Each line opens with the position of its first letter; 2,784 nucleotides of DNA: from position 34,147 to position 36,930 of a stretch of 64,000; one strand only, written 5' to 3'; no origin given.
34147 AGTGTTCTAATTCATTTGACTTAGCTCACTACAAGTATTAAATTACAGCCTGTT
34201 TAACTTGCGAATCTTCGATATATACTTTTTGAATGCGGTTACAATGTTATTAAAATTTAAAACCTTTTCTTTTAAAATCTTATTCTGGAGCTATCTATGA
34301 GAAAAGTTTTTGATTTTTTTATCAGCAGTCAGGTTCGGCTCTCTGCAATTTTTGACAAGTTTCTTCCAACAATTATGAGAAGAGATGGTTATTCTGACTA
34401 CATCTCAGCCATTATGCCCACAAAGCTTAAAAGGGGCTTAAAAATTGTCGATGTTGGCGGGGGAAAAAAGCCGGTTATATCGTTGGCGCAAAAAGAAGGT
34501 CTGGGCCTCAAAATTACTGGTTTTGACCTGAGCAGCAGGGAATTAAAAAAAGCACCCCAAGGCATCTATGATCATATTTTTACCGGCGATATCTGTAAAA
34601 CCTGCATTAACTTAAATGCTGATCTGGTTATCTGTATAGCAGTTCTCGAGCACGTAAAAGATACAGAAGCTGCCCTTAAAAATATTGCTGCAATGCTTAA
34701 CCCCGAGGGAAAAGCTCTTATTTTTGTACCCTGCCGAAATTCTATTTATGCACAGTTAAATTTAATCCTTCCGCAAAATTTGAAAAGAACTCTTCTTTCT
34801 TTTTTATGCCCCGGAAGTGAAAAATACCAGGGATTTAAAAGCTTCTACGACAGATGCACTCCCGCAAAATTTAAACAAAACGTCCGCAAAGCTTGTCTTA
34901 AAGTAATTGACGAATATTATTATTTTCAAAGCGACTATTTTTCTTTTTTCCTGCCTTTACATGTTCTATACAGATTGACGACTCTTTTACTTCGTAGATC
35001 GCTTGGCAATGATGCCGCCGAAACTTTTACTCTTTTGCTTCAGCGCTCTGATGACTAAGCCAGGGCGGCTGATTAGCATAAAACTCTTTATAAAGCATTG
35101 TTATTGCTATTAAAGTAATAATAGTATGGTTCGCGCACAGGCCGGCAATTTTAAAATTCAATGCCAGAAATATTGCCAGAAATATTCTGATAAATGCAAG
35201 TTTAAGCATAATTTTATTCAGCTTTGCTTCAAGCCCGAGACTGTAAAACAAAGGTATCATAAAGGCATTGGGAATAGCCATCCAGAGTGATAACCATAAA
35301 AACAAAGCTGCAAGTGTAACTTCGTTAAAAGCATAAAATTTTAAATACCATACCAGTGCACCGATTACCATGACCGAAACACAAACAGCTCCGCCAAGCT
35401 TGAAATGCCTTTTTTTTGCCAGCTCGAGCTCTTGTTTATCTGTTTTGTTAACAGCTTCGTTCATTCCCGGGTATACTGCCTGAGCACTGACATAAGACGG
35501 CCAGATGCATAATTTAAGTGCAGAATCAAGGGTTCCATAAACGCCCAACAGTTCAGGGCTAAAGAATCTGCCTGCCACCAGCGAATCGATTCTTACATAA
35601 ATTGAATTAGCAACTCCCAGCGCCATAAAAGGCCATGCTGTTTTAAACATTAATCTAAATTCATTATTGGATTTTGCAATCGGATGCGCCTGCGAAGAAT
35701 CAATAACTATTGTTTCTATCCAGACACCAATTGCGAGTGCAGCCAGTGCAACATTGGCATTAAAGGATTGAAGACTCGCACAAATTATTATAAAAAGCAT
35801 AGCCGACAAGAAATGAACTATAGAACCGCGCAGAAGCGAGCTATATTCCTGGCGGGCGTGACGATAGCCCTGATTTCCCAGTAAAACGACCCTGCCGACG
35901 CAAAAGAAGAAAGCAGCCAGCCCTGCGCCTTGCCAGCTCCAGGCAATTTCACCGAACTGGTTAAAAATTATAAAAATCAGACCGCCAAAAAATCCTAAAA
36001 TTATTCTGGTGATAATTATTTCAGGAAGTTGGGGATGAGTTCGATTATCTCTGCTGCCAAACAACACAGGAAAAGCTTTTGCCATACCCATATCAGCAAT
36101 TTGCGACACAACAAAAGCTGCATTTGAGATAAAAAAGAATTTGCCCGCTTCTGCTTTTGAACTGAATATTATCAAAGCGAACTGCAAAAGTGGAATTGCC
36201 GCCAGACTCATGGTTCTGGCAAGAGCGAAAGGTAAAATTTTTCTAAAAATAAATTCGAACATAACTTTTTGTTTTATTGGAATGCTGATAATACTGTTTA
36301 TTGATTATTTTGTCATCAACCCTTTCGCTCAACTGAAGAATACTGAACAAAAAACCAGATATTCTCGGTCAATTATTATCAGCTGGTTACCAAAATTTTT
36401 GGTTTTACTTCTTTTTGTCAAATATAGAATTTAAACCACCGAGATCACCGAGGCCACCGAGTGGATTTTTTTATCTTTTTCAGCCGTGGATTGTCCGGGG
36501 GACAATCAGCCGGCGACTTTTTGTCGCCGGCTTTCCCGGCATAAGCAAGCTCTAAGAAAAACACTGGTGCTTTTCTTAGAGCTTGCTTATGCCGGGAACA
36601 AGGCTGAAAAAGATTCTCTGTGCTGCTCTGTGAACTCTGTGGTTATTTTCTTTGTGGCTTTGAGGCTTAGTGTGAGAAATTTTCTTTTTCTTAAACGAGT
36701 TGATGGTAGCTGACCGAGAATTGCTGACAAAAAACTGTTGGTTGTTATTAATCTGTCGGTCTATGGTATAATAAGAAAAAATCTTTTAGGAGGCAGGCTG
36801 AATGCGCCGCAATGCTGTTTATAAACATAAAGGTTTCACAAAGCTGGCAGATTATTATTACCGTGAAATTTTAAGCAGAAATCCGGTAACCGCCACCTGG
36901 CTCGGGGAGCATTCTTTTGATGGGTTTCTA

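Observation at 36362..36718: Modular palindromic repeat family with a hypervariable but always perfectly paired 26-bp stem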

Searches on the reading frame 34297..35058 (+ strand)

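Call 72: search_protein_families(library=pfam, proteins=[window:34297-35058:+], max_evalue=0.00001)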
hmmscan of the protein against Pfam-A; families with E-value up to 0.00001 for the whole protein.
window:34297-35058:+ (253 aa): 5 families
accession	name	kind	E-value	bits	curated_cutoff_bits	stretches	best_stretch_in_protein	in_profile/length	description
PF13489.12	Methyltransf_23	-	9.2e-16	58.4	27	1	31-154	8-128/164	Methyltransferase domain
PF08241.18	Methyltransf_11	-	3e-10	41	21.2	1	51-142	1-95/95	Methyltransferase domain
PF08242.18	Methyltransf_12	-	7.7e-09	36.6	30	1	52-139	2-97/98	Methyltransferase domain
PF13847.12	Methyltransf_31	-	9e-08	32.4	27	1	45-146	2-113/145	Methyltransferase domain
PF13649.12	Methyltransf_25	-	6.7e-07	30.3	27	1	50-138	1-97/97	Methyltransferase domain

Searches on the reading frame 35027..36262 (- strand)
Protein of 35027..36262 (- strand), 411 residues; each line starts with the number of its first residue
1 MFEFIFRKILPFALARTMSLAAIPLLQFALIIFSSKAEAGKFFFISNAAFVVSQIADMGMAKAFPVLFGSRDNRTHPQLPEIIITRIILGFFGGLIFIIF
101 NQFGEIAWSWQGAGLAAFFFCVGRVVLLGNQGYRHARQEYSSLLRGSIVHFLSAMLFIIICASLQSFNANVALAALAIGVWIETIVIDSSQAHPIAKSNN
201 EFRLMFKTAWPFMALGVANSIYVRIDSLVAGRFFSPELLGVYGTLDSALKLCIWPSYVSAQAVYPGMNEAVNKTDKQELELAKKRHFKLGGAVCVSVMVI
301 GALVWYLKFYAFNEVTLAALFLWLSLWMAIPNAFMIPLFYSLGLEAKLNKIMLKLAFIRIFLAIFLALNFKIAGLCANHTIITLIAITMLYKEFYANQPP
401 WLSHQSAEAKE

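Call 9: search_protein_families(library=pfam, proteins=[window:35027-36262:-])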
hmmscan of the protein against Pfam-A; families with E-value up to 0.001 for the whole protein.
window:35027-36262:- (411 aa): 1 family
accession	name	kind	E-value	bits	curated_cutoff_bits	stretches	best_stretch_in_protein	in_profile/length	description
PF13440.11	Polysacc_synt_3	-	6.8e-05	22.7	23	1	55-257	27-226/293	Polysaccharide biosynthesis protein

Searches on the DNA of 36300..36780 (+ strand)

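Call 59: search_rna_families(source=window, start=36300, end=36780, threshold=evalue, max_evalue=1)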
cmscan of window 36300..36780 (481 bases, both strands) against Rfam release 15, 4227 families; matches with E-value up to 1: 17.
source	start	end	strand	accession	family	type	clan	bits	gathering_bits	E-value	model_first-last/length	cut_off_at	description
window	36536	36596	-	RF04197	mir-9457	Gene; miRNA;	-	48.7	90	5.1e-09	1-68/68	no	mir-9457 microRNA precursor family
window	36535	36595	+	RF04197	mir-9457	Gene; miRNA;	-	46.8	90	1.7e-08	1-68/68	no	mir-9457 microRNA precursor family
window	36532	36600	-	RF03831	mir-627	Gene; miRNA;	-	38.8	86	1.8e-07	1-87/87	no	mir-627 microRNA precursor family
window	36533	36597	+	RF03831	mir-627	Gene; miRNA;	-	37.1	86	6.1e-07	1-87/87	no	mir-627 microRNA precursor family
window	36535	36596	+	RF03713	mir-1756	Gene; miRNA;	-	32.4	100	0.00016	1-90/90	no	mir-1756 microRNA precursor family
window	36534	36597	-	RF03511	mir-5444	Gene; miRNA;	-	32.1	90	0.0001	1-89/89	no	mir-5444 microRNA precursor family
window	36534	36597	+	RF03511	mir-5444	Gene; miRNA;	-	31.5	90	0.00015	1-89/89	no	mir-5444 microRNA precursor family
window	36533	36598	-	RF00937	mir-653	Gene; miRNA;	-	29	77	0.00068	1-78/78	no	mir-653 microRNA precursor family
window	36535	36596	-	RF03241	mir-1789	Gene; miRNA;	-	27.3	88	0.00099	1-63/63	no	mir-1789 microRNA precursor family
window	36478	36533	+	RF00630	P26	Gene;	-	24.7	36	0.0054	1-66/66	no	Pseudomonas sRNA P26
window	36533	36597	+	RF03288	mir-3085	Gene; miRNA;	-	22.9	80.6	0.26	1-89/89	no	mir-3085 microRNA precursor family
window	36546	36585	-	RF03723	MIR7125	Gene; miRNA;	-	22.3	100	0.028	1-107/107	no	MIR7125 microRNA precursor family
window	36541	36590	-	RF00053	mir-7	Gene; miRNA;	-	19.7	51.8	0.2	1-91/91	no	mir-7 microRNA precursor family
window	36534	36597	+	RF00254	mir-16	Gene; miRNA;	CL00085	19.6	36.5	0.14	1-82/82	no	mir-16 microRNA precursor family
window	36541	36590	+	RF03573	mir-1954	Gene; miRNA;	-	17.8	99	0.46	1-82/82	no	mir-1954 microRNA precursor family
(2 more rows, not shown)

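Call 60: search_dna_similar(query=window:36340-36740:+, collection=plasmids, mode=distant, max_rows=8)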
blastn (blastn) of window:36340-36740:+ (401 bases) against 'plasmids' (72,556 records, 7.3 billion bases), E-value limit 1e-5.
No match.

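Call 75: build_rna_model(alignment_id=A2, structure=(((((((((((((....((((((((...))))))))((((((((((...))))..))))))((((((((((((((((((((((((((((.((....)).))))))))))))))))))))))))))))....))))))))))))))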
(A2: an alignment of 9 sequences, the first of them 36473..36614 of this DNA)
Model R1 built from alignment A2 (9 sequences, 144 columns); structure: as given.
model positions 142; base pairs 61; branch points 2; effective number of sequences 0.62; information 0.59 bits per position. Calibrated on 0.2 Mb of random sequence (short: E-values are rough).
structure used (alignment columns):
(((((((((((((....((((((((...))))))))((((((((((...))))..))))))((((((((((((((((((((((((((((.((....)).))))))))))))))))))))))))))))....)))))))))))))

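Call 76: search_with_rna_model(model_id=R1, sources=[window, L001, L002, L005, L006, L008, L009, L010, L018, L019, L028, L029, L022], max_evalue=1)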
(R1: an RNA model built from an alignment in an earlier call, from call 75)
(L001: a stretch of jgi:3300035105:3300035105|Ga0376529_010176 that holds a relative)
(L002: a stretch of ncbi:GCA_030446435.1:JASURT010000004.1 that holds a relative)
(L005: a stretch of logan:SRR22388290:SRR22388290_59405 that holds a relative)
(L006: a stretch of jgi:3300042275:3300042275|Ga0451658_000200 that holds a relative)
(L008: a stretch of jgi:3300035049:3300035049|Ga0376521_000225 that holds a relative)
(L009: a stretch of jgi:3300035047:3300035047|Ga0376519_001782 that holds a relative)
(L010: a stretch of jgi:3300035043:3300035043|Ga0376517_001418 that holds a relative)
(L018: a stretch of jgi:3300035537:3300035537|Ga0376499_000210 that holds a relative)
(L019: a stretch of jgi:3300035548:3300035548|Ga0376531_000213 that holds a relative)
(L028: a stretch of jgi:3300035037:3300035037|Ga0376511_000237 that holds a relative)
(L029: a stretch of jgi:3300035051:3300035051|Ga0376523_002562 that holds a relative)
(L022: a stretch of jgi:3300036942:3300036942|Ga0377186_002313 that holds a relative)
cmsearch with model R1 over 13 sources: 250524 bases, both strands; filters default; matches with E-value up to 1: 24.
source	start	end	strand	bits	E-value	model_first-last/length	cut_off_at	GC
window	53835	53976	+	160.5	1.1e-37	1-142/142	no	0.43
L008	438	579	+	160.2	1.3e-37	1-142/142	no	0.4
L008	2224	2365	+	160.2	1.3e-37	1-142/142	no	0.4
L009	9551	9692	+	160.2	1.3e-37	1-142/142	no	0.4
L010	9551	9692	+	160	1.5e-37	1-142/142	no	0.41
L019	6221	6362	+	160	1.5e-37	1-142/142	no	0.41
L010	4922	5063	-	157.2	7.5e-37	1-142/142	no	0.46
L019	1592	1733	-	157.2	7.5e-37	1-142/142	no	0.46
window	46980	47121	-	151.4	2.1e-35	1-142/142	no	0.56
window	52166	52306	-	144.5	1.2e-33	1-142/142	no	0.47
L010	2497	2638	+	141.6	6.2e-33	1-142/142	no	0.48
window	36473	36614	+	141.4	6.9e-33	1-142/142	no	0.49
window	36516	36614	-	67.6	2.8e-14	1-142/142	no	0.45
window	46996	47061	+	60.9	1.3e-12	60-125/142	no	0.56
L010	4939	5004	+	59.1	3.8e-12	60-125/142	no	0.42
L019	1609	1674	+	59.1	3.8e-12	60-125/142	no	0.42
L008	497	562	-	57.2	1.1e-11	60-125/142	no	0.27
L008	2283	2348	-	57.2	1.1e-11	60-125/142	no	0.27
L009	9610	9675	-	57.2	1.1e-11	60-125/142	no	0.27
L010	9610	9675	-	57.2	1.1e-11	60-125/142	no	0.27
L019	6280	6345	-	57.2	1.1e-11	60-125/142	no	0.27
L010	2556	2621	-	55.8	2.5e-11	60-125/142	no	0.47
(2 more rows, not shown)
